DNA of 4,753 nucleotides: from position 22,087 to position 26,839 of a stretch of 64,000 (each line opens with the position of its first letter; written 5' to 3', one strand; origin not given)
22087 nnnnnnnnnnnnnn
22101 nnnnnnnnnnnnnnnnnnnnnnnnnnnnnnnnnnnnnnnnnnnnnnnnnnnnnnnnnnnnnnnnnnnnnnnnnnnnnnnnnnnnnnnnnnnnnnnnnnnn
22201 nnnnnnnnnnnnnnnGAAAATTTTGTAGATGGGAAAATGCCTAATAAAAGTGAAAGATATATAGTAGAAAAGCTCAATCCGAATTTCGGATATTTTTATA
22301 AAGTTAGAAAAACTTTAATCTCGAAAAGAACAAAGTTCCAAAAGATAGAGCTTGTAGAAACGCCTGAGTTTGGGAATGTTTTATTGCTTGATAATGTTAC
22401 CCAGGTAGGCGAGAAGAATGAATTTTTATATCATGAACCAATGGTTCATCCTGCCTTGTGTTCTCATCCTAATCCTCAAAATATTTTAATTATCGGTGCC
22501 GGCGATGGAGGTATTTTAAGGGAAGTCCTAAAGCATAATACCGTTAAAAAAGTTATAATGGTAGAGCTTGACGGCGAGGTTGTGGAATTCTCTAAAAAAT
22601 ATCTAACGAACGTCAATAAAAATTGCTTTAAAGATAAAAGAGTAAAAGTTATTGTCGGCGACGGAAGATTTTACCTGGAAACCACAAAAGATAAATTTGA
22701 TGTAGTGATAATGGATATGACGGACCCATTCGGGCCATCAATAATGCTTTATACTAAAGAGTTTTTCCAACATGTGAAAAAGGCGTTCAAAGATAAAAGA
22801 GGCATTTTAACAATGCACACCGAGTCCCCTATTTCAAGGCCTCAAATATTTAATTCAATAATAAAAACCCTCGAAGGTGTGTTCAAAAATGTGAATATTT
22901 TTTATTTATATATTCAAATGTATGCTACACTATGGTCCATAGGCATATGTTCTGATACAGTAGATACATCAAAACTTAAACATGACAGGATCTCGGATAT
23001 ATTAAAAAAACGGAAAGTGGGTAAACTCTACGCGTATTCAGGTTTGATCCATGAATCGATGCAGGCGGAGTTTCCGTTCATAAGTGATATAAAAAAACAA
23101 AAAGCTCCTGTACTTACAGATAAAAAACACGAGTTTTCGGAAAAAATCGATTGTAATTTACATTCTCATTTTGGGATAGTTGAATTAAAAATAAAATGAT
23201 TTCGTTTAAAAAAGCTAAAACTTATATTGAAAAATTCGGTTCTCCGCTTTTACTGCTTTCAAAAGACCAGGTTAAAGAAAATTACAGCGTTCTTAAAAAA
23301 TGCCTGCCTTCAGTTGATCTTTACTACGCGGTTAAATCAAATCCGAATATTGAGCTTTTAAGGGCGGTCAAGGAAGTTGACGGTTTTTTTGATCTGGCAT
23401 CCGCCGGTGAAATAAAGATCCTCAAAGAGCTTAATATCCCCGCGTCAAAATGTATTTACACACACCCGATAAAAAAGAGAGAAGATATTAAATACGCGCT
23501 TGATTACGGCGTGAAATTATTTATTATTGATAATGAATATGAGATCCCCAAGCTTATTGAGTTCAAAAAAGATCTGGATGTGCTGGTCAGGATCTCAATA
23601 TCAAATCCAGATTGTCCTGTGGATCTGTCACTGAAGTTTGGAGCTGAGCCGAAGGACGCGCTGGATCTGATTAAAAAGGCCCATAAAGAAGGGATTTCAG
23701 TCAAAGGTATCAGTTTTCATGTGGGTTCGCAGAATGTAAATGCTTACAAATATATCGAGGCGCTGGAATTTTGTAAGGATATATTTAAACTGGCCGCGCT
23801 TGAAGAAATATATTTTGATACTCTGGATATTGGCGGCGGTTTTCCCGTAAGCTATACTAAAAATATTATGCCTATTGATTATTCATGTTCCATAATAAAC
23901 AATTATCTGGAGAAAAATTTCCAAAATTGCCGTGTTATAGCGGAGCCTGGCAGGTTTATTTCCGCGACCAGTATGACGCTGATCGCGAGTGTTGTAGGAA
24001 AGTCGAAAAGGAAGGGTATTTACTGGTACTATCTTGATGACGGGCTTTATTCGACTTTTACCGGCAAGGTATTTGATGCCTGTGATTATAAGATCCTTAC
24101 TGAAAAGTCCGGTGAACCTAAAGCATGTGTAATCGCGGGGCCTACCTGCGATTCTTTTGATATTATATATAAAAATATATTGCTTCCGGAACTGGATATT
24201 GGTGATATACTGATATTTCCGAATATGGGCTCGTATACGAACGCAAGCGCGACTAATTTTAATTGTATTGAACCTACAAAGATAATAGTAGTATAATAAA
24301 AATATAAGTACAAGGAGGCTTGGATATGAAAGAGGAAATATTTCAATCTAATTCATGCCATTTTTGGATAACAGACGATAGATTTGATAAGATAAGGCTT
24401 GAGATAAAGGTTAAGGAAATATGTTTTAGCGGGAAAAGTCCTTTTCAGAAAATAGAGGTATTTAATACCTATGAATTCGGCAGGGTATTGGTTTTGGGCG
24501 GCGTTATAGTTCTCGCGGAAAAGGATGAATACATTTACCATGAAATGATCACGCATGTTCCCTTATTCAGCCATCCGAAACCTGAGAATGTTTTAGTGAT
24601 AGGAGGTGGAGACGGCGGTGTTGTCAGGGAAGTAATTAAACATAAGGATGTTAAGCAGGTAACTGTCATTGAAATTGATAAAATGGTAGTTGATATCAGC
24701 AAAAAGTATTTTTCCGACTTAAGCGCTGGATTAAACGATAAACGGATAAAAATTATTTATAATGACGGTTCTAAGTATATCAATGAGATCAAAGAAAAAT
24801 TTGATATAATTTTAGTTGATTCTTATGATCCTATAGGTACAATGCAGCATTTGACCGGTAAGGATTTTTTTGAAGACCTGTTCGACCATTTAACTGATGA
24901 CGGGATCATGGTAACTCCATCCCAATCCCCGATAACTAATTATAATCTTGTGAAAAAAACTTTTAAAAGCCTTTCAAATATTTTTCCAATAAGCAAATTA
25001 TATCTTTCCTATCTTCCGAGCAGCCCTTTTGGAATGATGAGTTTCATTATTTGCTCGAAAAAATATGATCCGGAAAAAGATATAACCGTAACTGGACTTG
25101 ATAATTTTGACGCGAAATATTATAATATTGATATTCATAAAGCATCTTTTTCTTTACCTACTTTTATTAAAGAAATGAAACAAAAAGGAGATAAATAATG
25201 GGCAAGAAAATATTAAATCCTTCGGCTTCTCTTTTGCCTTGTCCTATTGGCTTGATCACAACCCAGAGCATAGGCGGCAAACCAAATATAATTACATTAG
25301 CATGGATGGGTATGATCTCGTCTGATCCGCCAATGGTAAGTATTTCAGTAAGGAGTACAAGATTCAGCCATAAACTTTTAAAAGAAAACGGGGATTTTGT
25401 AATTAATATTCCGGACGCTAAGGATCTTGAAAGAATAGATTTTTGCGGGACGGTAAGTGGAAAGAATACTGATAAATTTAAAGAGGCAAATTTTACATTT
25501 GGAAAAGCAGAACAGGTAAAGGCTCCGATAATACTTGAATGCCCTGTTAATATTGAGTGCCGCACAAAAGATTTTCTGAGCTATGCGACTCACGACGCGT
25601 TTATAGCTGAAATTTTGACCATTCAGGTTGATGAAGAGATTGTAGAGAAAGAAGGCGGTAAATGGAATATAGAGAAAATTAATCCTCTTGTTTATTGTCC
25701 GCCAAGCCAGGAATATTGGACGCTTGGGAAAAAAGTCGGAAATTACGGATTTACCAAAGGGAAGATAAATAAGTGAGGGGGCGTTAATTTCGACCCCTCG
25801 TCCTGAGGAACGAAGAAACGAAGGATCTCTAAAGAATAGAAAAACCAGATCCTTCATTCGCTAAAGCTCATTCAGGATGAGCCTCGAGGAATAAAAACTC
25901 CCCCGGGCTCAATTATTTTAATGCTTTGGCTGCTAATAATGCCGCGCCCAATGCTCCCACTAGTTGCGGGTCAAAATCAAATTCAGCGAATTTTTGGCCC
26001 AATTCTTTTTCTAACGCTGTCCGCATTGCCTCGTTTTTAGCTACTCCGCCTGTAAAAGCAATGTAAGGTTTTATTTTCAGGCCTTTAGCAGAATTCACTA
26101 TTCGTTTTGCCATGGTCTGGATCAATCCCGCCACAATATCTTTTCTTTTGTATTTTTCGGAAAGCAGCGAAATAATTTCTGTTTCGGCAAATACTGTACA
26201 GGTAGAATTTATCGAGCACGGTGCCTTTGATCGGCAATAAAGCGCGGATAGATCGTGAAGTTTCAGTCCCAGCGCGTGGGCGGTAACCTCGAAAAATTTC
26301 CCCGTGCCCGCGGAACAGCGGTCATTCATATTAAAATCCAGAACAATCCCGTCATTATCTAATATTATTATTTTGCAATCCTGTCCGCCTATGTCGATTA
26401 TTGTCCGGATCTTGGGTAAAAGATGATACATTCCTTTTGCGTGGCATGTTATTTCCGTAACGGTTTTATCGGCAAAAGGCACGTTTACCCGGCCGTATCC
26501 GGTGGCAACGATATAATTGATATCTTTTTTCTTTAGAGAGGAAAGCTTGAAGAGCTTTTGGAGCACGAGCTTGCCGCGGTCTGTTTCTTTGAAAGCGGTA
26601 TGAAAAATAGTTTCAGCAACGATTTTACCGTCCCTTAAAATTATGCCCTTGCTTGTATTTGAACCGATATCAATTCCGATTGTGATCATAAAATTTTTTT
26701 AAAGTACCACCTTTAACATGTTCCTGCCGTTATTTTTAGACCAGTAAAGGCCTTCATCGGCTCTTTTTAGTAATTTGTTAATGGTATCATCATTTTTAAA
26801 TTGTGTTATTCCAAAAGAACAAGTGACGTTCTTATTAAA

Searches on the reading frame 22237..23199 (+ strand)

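Call 11: search_protein_families(library=pfam, proteins=[window:22237-23199:+])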
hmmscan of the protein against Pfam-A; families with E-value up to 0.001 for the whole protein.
window:22237-23199:+ (320 aa): 6 families
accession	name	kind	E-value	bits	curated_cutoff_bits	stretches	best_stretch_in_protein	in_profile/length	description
PF01564.23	Spermine_synth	-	3.1e-53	180.5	22.9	1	62-241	1-179/186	Spermine/spermidine synthase domain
PF17284.7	Spermine_synt_N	-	2.3e-12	47.1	22.1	1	10-58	4-52/53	Spermidine synthase tetramerisation domain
PF13649.12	Methyltransf_25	-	0.00018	22.6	27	1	83-162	1-74/97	Methyltransferase domain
PF13847.12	Methyltransf_31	-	0.00042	20.4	27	1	84-186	8-103/145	Methyltransferase domain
PF05175.20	MTS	-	0.00059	20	23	1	81-217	33-162/170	Methyltransferase small domain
PF02475.24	TRM5-TYW2_MTfase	-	0.00066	20.1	28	0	88-213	45-153/164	TRM5/TYW2 methyltransferase domain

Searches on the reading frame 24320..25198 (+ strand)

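Call 11: search_protein_families(library=pfam, proteins=[window:24320-25198:+])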
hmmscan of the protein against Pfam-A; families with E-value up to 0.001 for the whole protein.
window:24320-25198:+ (292 aa): 4 families
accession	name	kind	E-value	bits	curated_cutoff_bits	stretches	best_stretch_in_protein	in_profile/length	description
PF01564.23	Spermine_synth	-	7e-60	202.2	22.9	1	70-248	1-179/186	Spermine/spermidine synthase domain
PF17284.7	Spermine_synt_N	-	9.7e-15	54.6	22.1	1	16-67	2-53/53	Spermidine synthase tetramerisation domain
PF00398.26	RrnaAD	-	8.9e-05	22.1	24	1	69-153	15-88/263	Ribosomal RNA adenine dimethylase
PF05175.20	MTS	-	0.0002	21.5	23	1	86-219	30-158/170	Methyltransferase small domain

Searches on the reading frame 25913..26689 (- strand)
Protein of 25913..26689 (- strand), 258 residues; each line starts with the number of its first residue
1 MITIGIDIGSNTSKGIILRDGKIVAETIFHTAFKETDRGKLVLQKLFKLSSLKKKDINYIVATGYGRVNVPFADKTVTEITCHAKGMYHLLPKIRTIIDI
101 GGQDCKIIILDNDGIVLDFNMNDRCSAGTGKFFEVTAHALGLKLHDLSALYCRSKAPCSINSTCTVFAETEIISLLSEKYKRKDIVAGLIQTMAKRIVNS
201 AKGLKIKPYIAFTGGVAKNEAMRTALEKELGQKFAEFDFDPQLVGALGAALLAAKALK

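Call 11: search_protein_families(library=pfam, proteins=[window:25913-26689:-])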
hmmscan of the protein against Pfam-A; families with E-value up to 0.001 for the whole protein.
window:25913-26689:- (258 aa): 2 families
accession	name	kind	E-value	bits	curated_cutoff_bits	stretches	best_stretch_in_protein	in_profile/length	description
PF01869.26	BcrAD_BadFG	-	1.2e-59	202.5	31.5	1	4-253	1-271/271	BadF/BadG/BcrA/BcrD ATPase family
PF22521.2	HypF_C_2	-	0.001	19.4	27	0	170-233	154-220/241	Carbamoyltransferase, Kae1-like Domain, second subdomain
